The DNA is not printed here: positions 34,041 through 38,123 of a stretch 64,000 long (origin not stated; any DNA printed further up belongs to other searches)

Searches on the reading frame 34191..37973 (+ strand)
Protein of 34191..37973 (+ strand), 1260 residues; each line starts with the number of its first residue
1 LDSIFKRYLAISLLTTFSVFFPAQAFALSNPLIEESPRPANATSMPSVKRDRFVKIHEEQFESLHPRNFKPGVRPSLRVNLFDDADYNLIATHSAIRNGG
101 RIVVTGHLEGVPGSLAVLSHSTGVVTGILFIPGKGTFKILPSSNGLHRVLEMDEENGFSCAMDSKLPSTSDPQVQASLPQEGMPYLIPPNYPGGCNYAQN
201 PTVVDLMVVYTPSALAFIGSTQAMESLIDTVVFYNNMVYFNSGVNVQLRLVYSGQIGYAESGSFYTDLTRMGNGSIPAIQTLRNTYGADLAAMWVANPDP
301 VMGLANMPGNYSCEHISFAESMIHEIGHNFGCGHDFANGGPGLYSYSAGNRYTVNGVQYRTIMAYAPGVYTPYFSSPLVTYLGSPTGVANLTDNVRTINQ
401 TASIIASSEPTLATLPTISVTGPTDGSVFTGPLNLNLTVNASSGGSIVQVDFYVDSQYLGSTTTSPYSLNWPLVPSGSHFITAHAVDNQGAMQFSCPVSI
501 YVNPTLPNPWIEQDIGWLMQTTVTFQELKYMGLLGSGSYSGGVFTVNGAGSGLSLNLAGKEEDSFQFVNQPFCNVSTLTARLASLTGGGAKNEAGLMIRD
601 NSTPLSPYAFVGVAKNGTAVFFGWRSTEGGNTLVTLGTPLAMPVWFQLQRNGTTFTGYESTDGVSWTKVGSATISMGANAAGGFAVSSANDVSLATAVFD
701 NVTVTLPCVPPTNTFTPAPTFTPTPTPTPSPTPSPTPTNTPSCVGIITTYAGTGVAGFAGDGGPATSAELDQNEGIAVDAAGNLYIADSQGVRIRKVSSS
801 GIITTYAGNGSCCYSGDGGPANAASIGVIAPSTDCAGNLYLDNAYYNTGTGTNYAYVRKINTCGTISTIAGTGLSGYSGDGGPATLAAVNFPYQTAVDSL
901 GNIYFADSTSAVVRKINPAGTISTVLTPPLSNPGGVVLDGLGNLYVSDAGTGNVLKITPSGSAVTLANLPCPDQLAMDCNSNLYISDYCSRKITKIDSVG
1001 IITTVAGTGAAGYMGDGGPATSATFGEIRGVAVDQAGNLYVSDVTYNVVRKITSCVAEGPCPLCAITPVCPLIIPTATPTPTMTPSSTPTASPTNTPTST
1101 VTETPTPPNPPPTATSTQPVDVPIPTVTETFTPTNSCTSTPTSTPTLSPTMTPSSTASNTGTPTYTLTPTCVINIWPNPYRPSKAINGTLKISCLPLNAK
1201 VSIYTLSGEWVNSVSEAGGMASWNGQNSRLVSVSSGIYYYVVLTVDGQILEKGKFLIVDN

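Call 8: search_protein_families(library=pfam, proteins=[window:34191-37973:+], max_evalue=0.001)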
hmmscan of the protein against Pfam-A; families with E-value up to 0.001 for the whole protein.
window:34191-37973:+ (1260 aa): 10 families
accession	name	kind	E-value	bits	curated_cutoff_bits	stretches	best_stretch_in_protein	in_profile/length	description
PF25021.1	TEN_NHL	-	2.5e-22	79.8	27.1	3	759-810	130-179/357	Teneurin NHL domain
PF13583.11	Reprolysin_4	-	4.6e-15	56.3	22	1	202-390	3-201/203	Metallo-peptidase family M12B Reprolysin-like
PF17957.7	Big_7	-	8.7e-15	55.6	24.1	1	416-483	1-70/70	Bacterial Ig domain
PF13688.12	Reprolysin_5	-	7.1e-13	49.7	27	1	201-375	2-196/196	Metallo-peptidase family M12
PF01436.27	NHL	-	1.3e-10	41.2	20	0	1025-1047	1-22/28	NHL repeat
PF06739.17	SBBP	-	4.1e-07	30.3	20.5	0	1028-1041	15-28/38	Beta-propeller repeat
PF13582.12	Reprolysin_3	-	5e-06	27.5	22.4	1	228-335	4-123/123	Metallo-peptidase family M12B Reprolysin-like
PF24684.1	Vgb_lyase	-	5.8e-05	22.5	50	0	892-1003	141-256/290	Virginiamycin B lyase family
PF08450.18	SGL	-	0.00015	21.9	26.3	0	904-976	149-228/246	SMP-30/Gluconolactonase/LRE-like region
PF13585.12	CHU_C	-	0.00065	20.2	27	0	1186-1249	14-77/86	CHU_C Type IX secretion signal domain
